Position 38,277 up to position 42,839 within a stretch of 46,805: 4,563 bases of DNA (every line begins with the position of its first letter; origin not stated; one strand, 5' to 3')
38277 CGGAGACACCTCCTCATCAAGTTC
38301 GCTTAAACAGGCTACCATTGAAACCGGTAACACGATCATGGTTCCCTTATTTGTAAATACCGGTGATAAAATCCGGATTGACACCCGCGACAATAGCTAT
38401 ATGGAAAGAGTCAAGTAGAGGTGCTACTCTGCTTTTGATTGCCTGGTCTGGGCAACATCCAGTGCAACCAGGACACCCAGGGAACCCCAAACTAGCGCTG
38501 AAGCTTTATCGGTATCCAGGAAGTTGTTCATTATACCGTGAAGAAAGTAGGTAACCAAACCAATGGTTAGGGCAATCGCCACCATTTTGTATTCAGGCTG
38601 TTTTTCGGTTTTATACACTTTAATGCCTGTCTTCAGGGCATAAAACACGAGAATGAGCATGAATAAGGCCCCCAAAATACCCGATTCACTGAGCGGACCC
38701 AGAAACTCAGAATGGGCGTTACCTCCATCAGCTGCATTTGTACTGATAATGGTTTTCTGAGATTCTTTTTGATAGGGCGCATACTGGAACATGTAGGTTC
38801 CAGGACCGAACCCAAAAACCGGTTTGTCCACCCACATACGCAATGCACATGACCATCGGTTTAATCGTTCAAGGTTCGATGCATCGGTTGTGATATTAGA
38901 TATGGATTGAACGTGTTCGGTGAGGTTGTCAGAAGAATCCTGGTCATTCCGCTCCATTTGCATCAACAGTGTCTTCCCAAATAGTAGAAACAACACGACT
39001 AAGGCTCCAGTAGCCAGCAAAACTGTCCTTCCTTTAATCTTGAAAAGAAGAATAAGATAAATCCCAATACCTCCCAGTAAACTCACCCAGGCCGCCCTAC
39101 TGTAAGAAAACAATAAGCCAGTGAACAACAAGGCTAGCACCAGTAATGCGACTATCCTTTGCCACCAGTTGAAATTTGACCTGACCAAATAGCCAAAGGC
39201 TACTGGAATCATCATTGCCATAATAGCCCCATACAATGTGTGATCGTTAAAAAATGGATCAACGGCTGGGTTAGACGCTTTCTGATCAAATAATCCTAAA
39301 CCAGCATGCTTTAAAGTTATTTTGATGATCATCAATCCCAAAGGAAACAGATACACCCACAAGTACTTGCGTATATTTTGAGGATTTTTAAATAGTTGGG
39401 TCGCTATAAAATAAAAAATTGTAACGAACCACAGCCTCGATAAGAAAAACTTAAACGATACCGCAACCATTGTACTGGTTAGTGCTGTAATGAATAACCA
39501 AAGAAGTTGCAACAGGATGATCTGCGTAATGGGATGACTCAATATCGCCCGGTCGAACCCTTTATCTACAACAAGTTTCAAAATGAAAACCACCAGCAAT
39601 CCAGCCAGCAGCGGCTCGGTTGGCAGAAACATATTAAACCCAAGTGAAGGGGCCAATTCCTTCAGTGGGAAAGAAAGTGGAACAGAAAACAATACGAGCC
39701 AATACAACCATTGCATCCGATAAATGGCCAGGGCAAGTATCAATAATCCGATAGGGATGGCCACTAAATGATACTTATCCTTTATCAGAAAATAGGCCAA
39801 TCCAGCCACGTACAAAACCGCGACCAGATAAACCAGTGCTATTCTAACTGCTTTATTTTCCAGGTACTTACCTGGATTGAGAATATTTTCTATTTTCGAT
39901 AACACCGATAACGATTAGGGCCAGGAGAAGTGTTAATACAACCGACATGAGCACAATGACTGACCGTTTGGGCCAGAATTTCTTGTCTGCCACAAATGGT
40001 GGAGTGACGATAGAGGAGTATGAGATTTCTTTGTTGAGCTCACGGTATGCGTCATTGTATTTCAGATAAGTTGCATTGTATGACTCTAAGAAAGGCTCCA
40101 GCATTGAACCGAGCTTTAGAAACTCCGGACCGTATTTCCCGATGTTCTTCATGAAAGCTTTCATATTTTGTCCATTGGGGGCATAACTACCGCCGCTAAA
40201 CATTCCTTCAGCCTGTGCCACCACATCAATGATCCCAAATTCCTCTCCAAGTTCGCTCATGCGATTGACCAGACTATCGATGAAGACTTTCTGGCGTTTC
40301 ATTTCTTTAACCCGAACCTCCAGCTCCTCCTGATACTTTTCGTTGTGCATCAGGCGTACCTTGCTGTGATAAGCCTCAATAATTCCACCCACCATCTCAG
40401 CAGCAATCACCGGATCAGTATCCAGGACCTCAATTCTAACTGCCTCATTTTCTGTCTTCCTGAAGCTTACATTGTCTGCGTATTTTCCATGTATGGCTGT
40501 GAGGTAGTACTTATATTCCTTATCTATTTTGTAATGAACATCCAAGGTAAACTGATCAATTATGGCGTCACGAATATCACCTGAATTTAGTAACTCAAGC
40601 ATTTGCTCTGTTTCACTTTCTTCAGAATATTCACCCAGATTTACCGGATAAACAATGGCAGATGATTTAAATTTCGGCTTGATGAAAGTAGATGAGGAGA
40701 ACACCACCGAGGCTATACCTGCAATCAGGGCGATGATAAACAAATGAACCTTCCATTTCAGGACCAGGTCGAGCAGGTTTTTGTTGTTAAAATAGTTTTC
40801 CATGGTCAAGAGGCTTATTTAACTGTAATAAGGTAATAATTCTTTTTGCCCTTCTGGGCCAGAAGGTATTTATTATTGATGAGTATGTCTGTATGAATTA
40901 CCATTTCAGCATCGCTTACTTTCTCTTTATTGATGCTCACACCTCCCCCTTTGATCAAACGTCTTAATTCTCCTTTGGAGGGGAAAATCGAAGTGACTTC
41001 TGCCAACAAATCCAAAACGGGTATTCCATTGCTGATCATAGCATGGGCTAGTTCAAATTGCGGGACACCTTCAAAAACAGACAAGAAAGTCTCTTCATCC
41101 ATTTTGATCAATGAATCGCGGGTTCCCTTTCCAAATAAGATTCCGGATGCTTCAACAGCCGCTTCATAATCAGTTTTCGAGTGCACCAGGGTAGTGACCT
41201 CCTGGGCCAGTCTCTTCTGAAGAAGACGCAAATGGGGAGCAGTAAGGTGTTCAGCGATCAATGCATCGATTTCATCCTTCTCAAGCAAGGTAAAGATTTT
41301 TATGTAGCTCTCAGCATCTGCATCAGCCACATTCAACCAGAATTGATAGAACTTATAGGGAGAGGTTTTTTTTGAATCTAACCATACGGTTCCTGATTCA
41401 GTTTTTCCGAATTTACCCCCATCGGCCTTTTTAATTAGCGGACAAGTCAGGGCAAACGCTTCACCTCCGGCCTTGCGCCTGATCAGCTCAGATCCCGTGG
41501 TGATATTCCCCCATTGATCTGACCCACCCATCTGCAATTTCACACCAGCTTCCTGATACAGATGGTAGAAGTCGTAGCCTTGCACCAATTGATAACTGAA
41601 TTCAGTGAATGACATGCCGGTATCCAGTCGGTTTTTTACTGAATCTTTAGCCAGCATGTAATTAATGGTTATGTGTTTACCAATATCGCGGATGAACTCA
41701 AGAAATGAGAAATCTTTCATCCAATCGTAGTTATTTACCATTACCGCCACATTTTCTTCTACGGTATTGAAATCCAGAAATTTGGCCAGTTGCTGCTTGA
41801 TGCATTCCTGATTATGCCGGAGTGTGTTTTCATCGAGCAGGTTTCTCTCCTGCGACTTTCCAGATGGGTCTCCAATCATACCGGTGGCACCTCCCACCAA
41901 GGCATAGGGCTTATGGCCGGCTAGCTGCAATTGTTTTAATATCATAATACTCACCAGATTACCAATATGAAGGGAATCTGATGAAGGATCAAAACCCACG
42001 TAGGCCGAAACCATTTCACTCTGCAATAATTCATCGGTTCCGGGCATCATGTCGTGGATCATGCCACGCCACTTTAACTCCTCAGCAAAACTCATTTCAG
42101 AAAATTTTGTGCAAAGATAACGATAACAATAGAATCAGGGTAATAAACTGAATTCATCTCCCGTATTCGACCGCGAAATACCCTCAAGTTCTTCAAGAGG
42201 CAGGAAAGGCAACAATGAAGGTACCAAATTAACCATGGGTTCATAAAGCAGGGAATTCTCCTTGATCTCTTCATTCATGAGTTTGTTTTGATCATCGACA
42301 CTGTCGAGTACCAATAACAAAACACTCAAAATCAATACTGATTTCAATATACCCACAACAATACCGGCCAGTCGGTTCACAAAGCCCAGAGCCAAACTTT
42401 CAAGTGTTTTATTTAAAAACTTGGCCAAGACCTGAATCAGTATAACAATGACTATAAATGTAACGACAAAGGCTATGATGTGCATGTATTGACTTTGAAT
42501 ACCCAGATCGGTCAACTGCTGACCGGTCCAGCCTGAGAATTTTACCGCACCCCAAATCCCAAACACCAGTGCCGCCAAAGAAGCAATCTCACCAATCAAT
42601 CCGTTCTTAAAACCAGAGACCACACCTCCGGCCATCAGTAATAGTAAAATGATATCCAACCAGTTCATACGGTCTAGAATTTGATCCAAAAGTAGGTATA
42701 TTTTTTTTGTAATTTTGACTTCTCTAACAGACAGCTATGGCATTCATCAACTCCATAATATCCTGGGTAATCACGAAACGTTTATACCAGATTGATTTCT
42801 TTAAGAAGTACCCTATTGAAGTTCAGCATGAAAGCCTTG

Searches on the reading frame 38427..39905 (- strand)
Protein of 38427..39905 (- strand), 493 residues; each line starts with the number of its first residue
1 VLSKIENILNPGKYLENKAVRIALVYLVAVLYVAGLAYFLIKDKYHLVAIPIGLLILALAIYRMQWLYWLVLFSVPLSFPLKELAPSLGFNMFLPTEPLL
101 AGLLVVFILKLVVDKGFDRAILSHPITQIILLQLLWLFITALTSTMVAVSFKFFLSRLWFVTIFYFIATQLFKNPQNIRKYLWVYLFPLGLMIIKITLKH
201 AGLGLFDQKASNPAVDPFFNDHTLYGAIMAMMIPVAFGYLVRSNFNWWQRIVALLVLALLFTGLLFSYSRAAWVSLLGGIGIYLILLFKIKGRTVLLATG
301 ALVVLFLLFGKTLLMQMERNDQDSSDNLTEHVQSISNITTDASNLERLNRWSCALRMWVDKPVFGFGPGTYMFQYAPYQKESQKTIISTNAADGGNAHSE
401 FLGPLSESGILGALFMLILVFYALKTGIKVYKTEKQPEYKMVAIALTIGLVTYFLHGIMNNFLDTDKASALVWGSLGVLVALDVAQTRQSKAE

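Call 92: search_protein_families(library=pfam, proteins=[window:38427-39905:-], max_evalue=0.00001)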
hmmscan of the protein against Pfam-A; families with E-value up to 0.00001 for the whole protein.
window:38427-39905:- (493 aa): 1 family
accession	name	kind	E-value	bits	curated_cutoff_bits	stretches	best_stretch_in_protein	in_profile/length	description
PF04932.20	Wzy_C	-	1.2e-22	80.7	31.7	1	255-416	1-148/149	O-Antigen ligase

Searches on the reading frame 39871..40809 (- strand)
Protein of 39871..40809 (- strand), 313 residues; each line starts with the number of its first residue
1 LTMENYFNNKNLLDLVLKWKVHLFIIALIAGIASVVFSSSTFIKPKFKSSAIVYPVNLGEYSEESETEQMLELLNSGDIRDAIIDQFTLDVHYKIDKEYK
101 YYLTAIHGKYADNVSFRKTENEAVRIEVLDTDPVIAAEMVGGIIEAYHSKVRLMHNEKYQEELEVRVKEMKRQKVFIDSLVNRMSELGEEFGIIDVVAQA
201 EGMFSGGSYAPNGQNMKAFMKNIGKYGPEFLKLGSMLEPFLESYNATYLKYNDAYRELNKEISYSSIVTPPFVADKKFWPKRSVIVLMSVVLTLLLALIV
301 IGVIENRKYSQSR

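Call 92: search_protein_families(library=pfam, proteins=[window:39871-40809:-], max_evalue=0.00001)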
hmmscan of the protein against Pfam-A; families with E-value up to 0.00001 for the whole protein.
window:39871-40809:- (313 aa): 1 family
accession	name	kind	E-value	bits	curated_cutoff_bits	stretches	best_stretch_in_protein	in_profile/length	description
PF02706.20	Wzz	-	8.5e-07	29.6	25.5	0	11-85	7-89/91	Chain length determinant protein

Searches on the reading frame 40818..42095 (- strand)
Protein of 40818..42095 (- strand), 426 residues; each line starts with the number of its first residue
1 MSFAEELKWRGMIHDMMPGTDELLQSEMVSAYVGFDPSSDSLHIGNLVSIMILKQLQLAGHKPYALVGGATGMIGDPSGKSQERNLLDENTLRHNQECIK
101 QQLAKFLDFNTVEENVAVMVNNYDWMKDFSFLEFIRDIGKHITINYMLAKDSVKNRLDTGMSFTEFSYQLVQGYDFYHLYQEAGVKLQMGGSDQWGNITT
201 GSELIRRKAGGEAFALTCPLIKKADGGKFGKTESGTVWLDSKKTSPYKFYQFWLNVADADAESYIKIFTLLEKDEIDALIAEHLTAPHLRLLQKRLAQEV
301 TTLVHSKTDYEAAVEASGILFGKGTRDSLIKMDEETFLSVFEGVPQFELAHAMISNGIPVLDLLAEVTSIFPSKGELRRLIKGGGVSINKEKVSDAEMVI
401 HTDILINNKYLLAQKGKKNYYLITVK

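Call 92: search_protein_families(library=pfam, proteins=[window:40818-42095:-], max_evalue=0.00001)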
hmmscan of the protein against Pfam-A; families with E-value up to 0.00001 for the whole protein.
window:40818-42095:- (426 aa): 2 families
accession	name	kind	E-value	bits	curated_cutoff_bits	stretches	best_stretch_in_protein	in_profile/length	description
PF00579.31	tRNA-synt_1b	-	4.1e-78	263.1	21.1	1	28-318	5-288/292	tRNA synthetases class I (W and Y)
PF22421.1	SYY_C-terminal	-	5.5e-15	55.5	27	1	339-423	4-83/83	Tyrosine--tRNA ligase SYY-like C-terminal domain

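Call 104: list_cluster_members(proteins=[window:40818-42095:-, P0126, P0135, P0129])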
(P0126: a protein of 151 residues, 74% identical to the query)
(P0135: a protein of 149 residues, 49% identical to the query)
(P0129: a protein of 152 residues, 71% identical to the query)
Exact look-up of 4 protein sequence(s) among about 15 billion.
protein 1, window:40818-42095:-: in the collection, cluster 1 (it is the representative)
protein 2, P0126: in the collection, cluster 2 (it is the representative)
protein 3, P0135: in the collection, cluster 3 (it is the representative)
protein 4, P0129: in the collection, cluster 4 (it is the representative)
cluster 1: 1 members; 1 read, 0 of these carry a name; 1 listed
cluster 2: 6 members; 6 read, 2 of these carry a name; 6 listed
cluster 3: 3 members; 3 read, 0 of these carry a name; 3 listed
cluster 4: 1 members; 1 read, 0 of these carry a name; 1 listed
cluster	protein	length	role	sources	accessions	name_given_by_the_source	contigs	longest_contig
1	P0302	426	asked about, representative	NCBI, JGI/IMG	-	-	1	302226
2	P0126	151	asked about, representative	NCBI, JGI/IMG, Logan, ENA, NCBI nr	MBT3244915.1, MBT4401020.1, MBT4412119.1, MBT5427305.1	MAG: DUF2062 domain-containing protein [Bacteroidetes bacterium] | uncharacterized protein | DUF2062 domain-containing protein [Bacteroidota bacterium]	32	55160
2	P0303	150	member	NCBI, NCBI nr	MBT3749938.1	MAG: DUF2062 domain-containing protein, partial [Bacteroidetes bacterium] | DUF2062 domain-containing protein [Bacteroidota bacterium]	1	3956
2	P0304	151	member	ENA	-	-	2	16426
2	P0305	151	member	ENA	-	-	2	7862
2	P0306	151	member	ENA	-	-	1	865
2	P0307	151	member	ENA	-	-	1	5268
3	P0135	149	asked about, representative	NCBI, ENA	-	-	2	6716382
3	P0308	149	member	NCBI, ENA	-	-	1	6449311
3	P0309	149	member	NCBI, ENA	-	-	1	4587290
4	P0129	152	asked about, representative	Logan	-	-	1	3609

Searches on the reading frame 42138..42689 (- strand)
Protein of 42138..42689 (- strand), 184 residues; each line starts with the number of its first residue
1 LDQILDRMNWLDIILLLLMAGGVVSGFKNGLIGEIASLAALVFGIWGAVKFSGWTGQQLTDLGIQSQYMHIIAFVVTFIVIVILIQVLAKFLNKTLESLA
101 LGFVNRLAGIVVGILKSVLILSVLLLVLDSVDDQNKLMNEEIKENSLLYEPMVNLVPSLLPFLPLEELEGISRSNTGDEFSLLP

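Call 92: search_protein_families(library=pfam, proteins=[window:42138-42689:-], max_evalue=0.00001)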
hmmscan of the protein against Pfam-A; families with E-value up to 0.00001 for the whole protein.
window:42138-42689:- (184 aa): 1 family
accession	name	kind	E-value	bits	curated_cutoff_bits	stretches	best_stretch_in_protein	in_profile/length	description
PF02674.22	Colicin_V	-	1.1e-28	100.5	29.3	1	11-156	1-143/144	Colicin V production protein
